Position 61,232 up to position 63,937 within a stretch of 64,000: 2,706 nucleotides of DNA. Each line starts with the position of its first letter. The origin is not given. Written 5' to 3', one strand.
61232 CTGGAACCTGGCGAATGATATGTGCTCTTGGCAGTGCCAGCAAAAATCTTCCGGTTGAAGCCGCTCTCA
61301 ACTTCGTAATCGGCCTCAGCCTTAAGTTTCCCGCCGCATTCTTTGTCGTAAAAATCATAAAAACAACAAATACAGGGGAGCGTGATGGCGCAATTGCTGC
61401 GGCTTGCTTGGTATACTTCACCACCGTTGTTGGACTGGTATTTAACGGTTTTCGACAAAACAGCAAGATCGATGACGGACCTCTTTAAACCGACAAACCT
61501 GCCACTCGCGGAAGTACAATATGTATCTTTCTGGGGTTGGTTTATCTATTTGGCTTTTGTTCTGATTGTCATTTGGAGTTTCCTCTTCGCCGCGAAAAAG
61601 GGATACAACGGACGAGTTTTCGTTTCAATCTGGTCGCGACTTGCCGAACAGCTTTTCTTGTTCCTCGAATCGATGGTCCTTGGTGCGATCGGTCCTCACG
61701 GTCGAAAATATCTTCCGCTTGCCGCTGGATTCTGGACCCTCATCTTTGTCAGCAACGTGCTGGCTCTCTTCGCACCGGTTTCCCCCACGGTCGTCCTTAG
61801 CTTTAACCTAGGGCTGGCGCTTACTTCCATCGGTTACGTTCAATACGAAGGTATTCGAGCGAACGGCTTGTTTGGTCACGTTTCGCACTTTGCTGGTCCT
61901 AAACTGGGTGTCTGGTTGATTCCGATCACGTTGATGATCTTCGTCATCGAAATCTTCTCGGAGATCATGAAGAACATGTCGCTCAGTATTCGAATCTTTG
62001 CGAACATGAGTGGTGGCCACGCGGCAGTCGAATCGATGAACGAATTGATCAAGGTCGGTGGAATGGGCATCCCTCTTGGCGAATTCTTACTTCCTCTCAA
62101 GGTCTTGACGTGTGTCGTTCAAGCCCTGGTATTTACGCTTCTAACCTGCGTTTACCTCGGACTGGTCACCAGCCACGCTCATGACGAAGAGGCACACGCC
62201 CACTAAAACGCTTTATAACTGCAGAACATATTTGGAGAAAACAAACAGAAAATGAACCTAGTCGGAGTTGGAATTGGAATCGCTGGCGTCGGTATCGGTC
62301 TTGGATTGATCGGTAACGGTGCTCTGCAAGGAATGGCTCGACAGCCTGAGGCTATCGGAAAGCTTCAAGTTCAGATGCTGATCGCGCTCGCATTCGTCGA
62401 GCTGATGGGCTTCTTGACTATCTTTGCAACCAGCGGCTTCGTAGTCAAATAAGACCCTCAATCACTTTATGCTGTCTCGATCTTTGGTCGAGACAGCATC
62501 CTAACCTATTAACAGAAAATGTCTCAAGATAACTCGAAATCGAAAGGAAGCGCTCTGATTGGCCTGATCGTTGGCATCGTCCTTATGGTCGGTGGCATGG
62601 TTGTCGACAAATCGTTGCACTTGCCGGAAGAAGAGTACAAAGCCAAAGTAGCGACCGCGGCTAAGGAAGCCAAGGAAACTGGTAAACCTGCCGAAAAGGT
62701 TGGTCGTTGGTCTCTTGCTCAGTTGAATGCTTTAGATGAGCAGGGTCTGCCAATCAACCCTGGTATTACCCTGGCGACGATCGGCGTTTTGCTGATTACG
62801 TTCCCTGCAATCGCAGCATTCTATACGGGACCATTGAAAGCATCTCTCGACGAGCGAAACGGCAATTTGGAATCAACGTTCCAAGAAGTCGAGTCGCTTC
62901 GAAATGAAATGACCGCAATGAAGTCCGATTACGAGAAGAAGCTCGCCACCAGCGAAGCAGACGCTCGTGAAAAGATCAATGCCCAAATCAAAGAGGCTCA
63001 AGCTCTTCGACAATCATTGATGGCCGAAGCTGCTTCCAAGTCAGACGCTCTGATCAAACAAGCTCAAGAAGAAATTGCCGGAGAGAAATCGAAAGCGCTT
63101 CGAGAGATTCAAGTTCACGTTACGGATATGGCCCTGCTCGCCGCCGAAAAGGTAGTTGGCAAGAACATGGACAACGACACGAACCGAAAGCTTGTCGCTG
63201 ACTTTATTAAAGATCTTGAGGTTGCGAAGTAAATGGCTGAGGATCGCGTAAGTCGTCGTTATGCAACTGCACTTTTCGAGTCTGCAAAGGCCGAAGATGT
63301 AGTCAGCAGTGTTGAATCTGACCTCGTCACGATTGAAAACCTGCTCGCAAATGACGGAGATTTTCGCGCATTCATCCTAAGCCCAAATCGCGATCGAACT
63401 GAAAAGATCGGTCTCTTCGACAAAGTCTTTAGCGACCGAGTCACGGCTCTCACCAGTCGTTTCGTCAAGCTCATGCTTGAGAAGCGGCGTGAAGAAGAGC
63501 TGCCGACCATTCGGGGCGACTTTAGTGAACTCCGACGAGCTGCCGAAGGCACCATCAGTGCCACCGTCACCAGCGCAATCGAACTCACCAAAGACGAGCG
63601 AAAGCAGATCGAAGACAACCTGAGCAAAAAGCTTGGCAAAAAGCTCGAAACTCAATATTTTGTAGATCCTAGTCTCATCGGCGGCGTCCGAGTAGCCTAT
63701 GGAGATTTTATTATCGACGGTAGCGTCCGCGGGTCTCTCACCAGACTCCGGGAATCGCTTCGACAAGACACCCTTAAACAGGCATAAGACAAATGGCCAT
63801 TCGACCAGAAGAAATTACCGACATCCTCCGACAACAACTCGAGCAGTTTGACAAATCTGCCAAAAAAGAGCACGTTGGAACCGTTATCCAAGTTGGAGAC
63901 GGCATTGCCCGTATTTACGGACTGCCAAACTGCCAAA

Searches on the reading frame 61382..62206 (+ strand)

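Call 51: search_protein_families(library=pfam, proteins=[window:61382-62206:+], max_evalue=0.0001)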
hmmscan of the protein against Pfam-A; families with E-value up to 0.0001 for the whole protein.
window:61382-62206:+ (274 aa): 1 family
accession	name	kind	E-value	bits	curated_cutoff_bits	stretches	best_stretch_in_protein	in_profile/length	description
PF00119.25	ATP-synt_A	-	2.3e-37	129.4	33.9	1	57-259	5-216/217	ATP synthase A chain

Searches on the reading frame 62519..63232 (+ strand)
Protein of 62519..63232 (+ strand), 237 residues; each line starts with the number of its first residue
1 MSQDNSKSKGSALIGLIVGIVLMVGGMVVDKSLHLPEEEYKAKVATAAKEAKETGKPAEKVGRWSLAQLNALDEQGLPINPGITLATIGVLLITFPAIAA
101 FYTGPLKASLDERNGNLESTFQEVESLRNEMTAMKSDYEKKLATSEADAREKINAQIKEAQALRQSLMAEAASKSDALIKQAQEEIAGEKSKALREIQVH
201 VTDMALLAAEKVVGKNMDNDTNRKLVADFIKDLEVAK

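Call 51: search_protein_families(library=pfam, proteins=[window:62519-63232:+], max_evalue=0.0001)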
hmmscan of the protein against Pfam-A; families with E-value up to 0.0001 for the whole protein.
window:62519-63232:+ (237 aa): 1 family
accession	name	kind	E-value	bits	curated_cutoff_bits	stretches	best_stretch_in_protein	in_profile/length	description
PF00430.23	ATP-synt_B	-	6e-18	65.6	28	1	97-213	15-131/132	ATP synthase B/B' CF(0)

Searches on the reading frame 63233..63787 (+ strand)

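Call 51: search_protein_families(library=pfam, proteins=[window:63233-63787:+], max_evalue=0.0001)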
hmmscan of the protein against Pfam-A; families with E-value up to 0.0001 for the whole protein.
window:63233-63787:+ (184 aa): 1 family
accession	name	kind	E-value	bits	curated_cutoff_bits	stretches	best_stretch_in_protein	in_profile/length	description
PF00213.23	OSCP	-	2.5e-50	171.4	22.3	1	6-176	1-172/172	ATP synthase delta (OSCP) subunit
